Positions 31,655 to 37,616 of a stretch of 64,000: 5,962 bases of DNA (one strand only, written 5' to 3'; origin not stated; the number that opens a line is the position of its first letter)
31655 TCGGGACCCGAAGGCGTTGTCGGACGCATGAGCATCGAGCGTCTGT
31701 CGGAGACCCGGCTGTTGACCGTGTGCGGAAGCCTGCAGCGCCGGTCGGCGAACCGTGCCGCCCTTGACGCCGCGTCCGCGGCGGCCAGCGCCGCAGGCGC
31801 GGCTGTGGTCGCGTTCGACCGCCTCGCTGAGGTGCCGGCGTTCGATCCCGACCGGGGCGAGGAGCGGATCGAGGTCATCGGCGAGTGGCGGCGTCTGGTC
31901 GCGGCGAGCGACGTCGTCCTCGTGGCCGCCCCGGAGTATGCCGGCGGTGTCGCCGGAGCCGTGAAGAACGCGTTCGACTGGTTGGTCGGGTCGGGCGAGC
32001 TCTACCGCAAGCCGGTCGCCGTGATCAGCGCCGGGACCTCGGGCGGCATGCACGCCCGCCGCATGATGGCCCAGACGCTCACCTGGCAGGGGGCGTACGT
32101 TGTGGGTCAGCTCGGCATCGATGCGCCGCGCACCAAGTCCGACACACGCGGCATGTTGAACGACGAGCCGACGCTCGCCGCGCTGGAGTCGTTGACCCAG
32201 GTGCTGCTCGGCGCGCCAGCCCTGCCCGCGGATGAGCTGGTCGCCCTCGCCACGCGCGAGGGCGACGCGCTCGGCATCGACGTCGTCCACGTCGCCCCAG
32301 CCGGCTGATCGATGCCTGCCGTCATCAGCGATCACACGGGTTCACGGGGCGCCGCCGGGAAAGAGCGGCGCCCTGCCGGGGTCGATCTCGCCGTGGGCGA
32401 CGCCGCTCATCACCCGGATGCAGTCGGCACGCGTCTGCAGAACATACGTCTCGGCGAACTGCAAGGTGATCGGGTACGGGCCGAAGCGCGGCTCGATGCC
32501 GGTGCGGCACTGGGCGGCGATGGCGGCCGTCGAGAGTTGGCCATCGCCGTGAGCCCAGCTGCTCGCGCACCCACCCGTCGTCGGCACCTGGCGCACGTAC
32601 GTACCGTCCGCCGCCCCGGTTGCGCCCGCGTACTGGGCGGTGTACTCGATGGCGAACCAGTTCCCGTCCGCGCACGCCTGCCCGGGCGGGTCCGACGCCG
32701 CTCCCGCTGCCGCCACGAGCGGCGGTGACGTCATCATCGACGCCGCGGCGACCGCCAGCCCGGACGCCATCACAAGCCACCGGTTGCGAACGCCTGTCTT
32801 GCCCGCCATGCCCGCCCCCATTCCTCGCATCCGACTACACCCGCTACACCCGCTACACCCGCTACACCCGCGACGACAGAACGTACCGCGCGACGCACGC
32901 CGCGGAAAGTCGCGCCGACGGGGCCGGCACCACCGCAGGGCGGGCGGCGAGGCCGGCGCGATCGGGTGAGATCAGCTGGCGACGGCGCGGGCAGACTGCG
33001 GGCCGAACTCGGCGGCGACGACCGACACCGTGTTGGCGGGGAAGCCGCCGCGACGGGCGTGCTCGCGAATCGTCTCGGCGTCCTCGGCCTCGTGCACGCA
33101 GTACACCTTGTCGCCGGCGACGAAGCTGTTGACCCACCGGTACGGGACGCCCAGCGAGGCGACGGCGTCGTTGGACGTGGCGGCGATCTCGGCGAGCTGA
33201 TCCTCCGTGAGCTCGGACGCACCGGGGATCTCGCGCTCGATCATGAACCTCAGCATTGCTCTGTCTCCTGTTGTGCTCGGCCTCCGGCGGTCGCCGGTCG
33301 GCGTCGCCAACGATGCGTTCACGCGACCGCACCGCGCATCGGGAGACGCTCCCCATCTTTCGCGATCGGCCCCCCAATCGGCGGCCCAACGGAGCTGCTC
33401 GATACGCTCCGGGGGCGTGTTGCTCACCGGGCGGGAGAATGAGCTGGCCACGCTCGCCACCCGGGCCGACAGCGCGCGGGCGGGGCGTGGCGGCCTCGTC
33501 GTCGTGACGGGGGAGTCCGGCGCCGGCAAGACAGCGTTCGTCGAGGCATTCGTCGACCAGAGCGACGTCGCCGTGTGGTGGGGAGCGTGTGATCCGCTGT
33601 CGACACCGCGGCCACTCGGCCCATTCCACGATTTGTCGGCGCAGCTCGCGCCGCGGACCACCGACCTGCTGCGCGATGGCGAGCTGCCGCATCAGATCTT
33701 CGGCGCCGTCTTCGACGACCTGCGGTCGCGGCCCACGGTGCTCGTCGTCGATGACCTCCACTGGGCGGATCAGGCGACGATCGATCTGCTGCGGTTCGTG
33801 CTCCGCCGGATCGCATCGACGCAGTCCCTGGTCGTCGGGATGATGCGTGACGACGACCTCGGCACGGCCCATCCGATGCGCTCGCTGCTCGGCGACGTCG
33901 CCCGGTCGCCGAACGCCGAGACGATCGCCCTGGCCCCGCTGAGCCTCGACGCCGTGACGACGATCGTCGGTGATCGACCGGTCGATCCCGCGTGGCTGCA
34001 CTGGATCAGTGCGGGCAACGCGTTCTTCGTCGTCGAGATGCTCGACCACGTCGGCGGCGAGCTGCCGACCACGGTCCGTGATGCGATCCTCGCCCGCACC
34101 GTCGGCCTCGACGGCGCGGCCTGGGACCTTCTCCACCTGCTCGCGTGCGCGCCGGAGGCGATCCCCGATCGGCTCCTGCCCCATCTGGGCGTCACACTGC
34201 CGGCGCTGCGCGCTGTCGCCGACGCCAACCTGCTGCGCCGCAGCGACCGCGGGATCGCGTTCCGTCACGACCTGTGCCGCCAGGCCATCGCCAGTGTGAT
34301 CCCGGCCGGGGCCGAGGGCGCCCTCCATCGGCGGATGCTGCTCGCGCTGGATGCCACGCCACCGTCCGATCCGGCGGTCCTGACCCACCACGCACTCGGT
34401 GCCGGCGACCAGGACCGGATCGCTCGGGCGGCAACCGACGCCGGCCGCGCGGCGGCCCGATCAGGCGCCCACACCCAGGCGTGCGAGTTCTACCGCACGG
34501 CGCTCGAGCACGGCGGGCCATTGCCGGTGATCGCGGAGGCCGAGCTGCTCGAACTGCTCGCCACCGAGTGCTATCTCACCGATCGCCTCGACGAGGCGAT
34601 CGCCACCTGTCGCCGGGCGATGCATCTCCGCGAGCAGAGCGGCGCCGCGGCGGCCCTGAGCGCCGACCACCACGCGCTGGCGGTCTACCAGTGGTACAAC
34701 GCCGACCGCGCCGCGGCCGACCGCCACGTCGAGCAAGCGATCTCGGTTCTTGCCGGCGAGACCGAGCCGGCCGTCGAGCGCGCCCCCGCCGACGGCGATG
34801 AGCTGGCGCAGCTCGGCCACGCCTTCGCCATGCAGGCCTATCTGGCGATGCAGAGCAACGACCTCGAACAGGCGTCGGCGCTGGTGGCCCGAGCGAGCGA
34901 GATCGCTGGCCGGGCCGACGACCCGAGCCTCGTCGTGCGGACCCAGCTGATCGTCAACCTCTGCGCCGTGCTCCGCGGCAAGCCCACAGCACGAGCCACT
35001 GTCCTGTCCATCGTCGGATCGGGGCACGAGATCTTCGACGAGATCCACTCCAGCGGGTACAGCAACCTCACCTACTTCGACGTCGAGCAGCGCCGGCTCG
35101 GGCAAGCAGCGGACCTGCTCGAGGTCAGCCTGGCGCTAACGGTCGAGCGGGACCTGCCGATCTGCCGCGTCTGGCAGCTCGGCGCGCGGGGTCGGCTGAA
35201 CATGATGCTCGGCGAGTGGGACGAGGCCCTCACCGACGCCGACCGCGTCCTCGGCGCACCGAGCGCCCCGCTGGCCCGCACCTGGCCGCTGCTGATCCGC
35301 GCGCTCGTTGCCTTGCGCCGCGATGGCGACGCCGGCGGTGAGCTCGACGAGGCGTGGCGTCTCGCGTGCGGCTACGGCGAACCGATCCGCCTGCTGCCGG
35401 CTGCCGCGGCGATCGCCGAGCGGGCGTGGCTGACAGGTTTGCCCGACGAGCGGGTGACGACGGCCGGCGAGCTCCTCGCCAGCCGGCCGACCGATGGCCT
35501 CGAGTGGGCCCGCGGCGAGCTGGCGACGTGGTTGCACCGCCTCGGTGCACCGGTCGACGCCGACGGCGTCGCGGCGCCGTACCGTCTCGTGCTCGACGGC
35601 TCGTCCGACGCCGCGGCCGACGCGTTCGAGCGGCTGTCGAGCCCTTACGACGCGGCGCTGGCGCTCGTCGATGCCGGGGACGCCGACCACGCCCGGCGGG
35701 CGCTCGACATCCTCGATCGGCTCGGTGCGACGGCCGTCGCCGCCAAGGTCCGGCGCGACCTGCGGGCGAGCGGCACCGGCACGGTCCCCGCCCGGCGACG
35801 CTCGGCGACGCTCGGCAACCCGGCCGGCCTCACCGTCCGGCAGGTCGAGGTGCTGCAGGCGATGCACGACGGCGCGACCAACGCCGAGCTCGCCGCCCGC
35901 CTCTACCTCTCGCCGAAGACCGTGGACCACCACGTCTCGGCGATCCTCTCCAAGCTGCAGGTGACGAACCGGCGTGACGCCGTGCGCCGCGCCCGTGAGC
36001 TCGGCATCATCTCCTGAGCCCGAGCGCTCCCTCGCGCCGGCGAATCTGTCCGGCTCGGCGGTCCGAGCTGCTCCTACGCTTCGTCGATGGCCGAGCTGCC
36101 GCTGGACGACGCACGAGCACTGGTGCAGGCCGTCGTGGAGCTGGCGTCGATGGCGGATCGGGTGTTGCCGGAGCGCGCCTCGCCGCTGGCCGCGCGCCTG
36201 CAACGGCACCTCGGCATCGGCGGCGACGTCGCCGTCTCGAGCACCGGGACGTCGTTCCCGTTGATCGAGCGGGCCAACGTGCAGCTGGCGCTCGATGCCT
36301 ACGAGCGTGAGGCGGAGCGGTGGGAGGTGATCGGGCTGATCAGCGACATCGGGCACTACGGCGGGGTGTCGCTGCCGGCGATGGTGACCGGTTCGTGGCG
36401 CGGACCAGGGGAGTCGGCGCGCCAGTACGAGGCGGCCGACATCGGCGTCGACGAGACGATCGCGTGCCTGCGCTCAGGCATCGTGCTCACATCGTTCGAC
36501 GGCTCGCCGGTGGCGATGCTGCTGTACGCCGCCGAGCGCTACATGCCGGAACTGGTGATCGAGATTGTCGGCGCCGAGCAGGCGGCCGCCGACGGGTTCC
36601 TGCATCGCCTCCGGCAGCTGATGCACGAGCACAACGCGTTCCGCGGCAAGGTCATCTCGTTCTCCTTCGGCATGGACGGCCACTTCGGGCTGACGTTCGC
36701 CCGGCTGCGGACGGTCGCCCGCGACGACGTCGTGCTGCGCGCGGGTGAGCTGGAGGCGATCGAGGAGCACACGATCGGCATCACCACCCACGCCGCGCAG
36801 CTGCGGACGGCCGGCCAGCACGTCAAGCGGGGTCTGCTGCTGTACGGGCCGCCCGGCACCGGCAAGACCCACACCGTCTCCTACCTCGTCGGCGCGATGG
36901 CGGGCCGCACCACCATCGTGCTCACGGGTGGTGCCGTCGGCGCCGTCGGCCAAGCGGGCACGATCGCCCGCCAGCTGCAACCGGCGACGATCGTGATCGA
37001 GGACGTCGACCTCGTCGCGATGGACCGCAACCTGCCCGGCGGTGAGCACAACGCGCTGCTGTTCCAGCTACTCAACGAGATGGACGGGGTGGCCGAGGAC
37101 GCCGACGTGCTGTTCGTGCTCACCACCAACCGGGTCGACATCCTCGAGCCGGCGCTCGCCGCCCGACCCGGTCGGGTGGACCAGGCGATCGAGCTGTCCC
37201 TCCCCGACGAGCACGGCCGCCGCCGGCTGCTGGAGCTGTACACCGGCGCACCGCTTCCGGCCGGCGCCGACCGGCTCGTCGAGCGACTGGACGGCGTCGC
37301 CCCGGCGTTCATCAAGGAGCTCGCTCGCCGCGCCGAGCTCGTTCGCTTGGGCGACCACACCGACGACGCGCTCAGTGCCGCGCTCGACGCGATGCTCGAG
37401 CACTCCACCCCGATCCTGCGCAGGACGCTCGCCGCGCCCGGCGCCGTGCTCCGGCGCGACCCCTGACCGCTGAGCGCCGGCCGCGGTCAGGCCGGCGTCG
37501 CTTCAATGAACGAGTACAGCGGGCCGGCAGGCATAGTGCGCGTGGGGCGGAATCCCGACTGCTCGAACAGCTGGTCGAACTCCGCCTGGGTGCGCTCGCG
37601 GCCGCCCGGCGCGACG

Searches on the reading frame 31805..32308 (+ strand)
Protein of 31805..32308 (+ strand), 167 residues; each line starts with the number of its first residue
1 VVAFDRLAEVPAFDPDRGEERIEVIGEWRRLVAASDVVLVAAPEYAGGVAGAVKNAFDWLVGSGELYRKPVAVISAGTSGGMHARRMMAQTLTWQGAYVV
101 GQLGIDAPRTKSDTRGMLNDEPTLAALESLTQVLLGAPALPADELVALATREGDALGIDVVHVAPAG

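Call 20: search_protein_families(library=pfam, proteins=[window:31805-32308:+], max_evalue=0.00001)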
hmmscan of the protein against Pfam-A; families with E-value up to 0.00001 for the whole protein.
window:31805-32308:+ (167 aa): 1 family
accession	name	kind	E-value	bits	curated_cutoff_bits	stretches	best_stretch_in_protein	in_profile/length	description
PF03358.20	FMN_red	-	2e-19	70.1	24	1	11-102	45-142/152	NADPH-dependent FMN reductase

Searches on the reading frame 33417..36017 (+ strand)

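Call 20: search_protein_families(library=pfam, proteins=[window:33417-36017:+], max_evalue=0.00001)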
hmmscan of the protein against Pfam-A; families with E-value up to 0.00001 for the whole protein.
window:33417-36017:+ (866 aa): 3 families
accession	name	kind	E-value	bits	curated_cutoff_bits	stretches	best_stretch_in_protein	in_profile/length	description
PF13191.12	AAA_16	-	9.7e-21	75.4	32.6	1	3-139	2-165/167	AAA ATPase domain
PF00196.25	GerE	-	3.6e-15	55.8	23.5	1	805-859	3-57/57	Bacterial regulatory proteins, luxR family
PF13401.12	AAA_22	-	3.3e-07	31.1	27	1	24-135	4-116/130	AAA domain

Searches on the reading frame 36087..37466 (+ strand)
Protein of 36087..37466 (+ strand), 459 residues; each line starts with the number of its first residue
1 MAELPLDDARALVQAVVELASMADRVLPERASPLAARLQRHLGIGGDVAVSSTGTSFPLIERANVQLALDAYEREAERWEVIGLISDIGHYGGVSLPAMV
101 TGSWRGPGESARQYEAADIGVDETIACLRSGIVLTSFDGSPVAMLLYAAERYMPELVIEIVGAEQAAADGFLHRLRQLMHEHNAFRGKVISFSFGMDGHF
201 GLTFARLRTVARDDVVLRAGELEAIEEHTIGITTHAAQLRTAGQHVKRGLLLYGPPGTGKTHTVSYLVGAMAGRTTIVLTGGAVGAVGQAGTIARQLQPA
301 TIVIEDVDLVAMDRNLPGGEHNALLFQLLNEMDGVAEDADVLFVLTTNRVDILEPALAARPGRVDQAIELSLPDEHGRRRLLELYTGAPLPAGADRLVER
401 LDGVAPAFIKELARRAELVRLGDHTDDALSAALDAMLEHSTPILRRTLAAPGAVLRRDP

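Call 20: search_protein_families(library=pfam, proteins=[window:36087-37466:+], max_evalue=0.00001)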
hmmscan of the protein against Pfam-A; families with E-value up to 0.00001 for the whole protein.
window:36087-37466:+ (459 aa): 1 family
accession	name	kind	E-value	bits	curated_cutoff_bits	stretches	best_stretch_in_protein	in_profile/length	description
PF00004.35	AAA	-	1e-17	65.2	21.2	1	250-371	1-130/131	ATPase family associated with various cellular activities (AAA)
